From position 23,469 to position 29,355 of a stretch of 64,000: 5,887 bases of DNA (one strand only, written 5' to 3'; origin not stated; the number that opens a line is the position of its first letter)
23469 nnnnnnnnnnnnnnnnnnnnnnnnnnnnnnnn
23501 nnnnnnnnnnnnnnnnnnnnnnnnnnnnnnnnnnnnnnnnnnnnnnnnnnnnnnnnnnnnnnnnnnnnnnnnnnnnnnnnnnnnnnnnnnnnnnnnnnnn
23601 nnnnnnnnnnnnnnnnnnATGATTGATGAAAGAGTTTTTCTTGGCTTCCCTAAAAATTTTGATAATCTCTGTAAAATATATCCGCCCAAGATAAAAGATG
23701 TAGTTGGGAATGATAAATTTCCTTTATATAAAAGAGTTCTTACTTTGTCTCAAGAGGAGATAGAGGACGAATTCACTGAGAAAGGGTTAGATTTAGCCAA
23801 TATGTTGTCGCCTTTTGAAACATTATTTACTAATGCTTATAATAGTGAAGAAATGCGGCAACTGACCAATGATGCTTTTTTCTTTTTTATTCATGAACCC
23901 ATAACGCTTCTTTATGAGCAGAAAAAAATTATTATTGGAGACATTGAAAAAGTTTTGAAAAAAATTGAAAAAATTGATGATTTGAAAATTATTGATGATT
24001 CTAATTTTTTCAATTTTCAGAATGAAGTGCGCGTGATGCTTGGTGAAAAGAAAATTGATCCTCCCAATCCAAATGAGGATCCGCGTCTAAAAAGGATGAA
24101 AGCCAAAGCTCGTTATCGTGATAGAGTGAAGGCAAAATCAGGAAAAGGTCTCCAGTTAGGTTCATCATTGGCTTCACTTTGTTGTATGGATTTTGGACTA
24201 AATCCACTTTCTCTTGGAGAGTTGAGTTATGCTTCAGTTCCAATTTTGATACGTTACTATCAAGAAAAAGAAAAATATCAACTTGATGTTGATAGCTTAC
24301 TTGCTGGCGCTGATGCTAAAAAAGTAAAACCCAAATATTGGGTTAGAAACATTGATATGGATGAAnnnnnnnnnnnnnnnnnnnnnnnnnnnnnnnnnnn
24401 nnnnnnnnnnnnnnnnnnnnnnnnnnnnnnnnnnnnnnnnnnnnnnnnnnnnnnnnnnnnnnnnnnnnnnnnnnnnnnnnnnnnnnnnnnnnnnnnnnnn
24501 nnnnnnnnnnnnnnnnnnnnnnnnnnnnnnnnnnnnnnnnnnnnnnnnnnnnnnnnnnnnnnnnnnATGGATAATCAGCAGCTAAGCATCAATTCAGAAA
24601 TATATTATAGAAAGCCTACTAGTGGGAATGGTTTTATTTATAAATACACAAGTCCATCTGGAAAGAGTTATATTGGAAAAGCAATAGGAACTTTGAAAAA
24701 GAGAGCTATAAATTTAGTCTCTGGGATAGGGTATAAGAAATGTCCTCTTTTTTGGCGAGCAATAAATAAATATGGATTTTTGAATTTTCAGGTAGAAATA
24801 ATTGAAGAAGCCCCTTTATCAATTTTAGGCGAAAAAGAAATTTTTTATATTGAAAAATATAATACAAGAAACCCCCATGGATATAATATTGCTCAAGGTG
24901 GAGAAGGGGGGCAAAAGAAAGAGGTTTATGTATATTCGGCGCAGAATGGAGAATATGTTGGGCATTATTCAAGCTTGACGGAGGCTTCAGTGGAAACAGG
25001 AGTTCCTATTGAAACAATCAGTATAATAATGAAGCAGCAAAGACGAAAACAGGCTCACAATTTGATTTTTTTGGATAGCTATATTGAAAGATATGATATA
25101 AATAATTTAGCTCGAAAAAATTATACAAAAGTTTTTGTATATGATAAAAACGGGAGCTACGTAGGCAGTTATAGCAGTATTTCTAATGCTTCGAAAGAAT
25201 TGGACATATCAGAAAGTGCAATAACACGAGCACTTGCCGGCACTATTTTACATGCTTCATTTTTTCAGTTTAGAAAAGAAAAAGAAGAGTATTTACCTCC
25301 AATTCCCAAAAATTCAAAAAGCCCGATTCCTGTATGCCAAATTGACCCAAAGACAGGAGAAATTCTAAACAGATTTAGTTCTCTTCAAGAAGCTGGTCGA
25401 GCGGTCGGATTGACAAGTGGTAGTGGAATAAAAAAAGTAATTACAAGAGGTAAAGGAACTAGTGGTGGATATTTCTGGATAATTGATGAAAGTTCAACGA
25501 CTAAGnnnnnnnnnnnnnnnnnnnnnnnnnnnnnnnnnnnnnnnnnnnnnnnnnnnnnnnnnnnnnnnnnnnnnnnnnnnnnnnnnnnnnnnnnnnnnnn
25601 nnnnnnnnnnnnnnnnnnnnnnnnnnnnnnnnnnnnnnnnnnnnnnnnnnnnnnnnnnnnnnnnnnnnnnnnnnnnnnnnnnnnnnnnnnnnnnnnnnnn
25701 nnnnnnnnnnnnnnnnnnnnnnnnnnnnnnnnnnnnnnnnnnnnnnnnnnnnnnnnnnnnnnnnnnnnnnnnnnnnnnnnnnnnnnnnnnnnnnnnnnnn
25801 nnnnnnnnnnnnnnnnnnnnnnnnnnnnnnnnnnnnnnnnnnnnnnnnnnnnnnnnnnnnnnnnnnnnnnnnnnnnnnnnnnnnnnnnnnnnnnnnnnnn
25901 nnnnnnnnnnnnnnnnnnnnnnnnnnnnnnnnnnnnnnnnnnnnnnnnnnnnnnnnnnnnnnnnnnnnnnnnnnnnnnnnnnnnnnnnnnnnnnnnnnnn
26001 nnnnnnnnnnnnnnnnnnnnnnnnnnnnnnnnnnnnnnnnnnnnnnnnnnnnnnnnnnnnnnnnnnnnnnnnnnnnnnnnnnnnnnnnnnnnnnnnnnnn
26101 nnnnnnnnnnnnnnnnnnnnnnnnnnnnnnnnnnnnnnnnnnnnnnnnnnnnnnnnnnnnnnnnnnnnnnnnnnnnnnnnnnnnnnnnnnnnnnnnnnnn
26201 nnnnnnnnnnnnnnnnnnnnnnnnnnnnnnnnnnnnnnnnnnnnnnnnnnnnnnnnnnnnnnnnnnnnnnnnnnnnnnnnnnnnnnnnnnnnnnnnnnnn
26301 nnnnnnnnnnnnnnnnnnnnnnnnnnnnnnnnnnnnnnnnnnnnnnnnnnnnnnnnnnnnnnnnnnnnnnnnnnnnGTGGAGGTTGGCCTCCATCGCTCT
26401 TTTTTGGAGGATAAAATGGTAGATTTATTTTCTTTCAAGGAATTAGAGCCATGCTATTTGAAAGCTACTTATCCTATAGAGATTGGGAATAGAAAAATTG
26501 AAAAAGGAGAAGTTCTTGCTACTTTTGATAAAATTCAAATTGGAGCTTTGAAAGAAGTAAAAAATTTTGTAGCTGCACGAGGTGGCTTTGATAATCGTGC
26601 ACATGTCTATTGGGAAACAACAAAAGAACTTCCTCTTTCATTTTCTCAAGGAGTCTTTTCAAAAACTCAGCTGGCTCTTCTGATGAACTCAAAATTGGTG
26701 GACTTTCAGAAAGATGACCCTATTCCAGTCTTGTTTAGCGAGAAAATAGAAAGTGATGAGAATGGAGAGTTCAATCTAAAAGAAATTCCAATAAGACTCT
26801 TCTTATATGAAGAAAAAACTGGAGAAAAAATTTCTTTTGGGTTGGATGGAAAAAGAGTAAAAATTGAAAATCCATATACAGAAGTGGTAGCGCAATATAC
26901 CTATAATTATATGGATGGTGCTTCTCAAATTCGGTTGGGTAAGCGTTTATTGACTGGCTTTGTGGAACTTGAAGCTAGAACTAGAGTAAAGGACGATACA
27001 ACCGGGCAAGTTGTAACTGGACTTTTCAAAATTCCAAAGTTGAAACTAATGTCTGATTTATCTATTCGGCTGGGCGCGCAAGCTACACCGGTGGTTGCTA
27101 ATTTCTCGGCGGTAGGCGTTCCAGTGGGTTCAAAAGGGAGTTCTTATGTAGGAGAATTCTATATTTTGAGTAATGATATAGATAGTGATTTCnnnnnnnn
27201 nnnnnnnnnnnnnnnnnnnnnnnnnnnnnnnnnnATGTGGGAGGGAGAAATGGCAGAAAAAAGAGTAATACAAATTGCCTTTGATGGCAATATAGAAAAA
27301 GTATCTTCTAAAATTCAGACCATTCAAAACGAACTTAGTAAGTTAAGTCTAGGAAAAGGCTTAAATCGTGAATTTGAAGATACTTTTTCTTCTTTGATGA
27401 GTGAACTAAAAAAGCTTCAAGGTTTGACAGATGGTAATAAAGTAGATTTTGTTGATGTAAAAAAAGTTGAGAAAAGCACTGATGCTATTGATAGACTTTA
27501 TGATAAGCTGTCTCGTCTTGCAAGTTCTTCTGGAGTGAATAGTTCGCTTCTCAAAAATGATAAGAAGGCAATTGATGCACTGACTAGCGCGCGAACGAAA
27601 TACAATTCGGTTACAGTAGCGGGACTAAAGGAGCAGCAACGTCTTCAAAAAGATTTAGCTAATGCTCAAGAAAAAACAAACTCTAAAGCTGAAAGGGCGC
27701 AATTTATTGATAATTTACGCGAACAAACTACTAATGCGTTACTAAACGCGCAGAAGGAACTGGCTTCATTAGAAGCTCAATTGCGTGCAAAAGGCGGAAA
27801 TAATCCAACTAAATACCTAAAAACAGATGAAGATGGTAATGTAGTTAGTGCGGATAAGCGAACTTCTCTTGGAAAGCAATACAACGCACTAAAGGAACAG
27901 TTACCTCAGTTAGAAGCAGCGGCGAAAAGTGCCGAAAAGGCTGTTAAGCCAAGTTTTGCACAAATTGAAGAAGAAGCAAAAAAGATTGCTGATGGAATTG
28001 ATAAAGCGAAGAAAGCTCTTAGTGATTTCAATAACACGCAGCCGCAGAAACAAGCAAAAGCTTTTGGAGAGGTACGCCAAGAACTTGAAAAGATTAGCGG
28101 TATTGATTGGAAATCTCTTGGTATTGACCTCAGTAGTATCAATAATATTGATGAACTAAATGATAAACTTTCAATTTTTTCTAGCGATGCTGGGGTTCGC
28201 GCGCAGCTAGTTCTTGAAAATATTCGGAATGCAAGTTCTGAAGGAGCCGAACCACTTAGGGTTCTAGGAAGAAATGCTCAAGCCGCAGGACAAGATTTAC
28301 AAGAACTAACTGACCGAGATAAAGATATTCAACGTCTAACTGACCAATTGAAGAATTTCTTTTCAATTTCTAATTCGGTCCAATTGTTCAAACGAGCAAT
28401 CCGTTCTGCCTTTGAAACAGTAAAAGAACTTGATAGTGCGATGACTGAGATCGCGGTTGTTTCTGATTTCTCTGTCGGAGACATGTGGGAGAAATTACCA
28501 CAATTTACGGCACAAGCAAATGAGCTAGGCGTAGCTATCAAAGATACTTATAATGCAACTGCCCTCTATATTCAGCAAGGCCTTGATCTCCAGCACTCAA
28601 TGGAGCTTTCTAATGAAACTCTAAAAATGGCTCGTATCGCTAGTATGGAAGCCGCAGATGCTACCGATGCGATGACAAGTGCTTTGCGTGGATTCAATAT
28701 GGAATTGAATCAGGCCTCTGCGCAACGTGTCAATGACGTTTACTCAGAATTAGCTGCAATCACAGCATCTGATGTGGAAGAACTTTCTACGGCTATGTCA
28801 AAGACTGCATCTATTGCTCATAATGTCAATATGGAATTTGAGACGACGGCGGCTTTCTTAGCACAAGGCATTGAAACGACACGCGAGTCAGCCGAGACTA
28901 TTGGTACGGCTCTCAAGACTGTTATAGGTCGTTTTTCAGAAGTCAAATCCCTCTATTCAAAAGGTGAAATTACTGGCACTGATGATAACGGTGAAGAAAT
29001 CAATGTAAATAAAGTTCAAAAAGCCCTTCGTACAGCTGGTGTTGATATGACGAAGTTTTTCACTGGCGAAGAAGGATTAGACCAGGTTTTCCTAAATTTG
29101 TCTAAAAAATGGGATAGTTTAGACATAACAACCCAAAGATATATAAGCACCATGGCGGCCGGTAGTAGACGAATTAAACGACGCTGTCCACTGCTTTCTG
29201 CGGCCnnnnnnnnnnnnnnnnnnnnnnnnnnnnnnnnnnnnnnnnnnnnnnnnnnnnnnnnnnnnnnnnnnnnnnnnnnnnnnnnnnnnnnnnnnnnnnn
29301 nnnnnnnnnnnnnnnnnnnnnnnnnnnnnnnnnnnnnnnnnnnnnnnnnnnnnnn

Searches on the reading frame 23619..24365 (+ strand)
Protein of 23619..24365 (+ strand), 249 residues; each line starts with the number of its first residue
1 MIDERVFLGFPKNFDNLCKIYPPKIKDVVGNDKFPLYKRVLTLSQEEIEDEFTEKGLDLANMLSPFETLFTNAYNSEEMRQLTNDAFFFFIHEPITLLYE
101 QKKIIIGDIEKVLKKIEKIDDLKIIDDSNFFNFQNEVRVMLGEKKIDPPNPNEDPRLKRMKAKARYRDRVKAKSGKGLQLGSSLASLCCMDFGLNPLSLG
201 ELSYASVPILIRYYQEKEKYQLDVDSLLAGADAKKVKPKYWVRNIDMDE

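Call 51: search_protein_families(library=pfam, proteins=[window:23619-24365:+], max_evalue=0.01)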
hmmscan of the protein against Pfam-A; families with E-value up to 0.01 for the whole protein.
window:23619-24365:+ (249 aa): 0 families

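Call 52: search_protein_families(library=phrogs, proteins=[window:23619-24365:+], max_evalue=0.00001)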
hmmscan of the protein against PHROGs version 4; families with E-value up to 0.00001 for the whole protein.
window:23619-24365:+ (249 aa): 1 family
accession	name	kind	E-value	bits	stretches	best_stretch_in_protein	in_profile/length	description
phrog_4051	-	unknown function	1.1e-16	62.1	1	3-246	7-246/247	-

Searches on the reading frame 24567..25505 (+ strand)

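Call 51: search_protein_families(library=pfam, proteins=[window:24567-25505:+], max_evalue=0.01)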
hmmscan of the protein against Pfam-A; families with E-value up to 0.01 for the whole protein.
window:24567-25505:+ (313 aa): 2 families
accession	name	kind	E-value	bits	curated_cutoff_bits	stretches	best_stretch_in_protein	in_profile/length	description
PF07453.19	NUMOD1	-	5.2e-17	62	22.8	1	187-223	1-37/37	NUMOD1 domain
PF22083.2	I-HmuI_NUMOD-like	-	4e-06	26.7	27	1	194-235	5-45/46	DNA endonuclease I-HmuI-like, NUMOD-like domain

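Call 52: search_protein_families(library=phrogs, proteins=[window:24567-25505:+], max_evalue=0.00001)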
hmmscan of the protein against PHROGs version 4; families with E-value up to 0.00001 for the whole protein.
window:24567-25505:+ (313 aa): 5 families
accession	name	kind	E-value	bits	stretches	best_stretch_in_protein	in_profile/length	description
phrog_314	-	DNA, RNA and nucleotide metabolism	6.7e-22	79.1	1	21-224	178-375/574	homing endonuclease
phrog_7168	-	DNA, RNA and nucleotide metabolism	9.1e-14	52.6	1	22-117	2-102/284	homing endonuclease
phrog_20162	-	DNA, RNA and nucleotide metabolism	5.3e-09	37.3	0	255-310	32-85/88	HNH endonuclease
phrog_5123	-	DNA, RNA and nucleotide metabolism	2.6e-07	31.7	1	28-117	9-97/152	homing endonuclease with GIY-YIG motif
phrog_36279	-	unknown function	6.5e-06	27.1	0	185-221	4-40/152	-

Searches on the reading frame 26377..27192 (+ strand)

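Call 52: search_protein_families(library=phrogs, proteins=[window:26377-27192:+], max_evalue=0.00001)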
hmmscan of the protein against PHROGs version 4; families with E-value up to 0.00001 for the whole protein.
window:26377-27192:+ (272 aa): 1 family
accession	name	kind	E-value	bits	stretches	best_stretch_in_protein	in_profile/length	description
phrog_2729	-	head and packaging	3.8e-09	37.2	1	41-238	18-222/252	virion structural protein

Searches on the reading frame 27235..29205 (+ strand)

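Call 51: search_protein_families(library=pfam, proteins=[window:27235-29205:+], max_evalue=0.01)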
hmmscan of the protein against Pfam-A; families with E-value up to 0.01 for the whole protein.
window:27235-29205:+ (657 aa): 1 family
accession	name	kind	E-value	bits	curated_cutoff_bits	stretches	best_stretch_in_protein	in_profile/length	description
PF10145.14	PhageMin_Tail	-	4.5e-22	79.4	33.2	1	437-634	17-192/201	Phage-related minor tail protein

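Call 52: search_protein_families(library=phrogs, proteins=[window:27235-29205:+], max_evalue=0.00001)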
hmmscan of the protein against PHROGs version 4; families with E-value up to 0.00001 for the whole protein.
window:27235-29205:+ (657 aa): 12 families
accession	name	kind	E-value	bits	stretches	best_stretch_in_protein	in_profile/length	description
phrog_34405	-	tail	1.9e-20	72.5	1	380-644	154-414/2675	tail length tape measure protein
phrog_4211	-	tail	8.3e-17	60.6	1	19-649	237-845/2625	tail length tape measure protein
phrog_14917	-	tail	1.1e-15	57.2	1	381-649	322-566/2249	tail length tape measure protein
phrog_167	-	tail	2.6e-13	49.6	1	110-566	49-452/1555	tail length tape measure protein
phrog_28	-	tail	3.7e-13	50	1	243-571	128-456/1228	tail length tape measure protein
phrog_1272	-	tail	1.5e-12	47.1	1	210-630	45-474/1606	tail length tape measure protein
phrog_991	-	tail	1.7e-12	46.8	1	389-568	291-469/1966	tail length tape measure protein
phrog_4704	-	tail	3.6e-12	46.8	1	213-567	51-387/625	tail length tape measure protein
phrog_9696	-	tail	6e-12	45.1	1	396-606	81-292/1415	tail length tape measure protein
phrog_1293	-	tail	1e-08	34.5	1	391-564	187-361/1424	tail length tape measure protein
phrog_14441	-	tail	2.9e-08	34.8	1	398-546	80-226/241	tail length tape measure protein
phrog_1533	-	tail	5.1e-08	31.9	1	440-564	297-418/1688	tail length tape measure protein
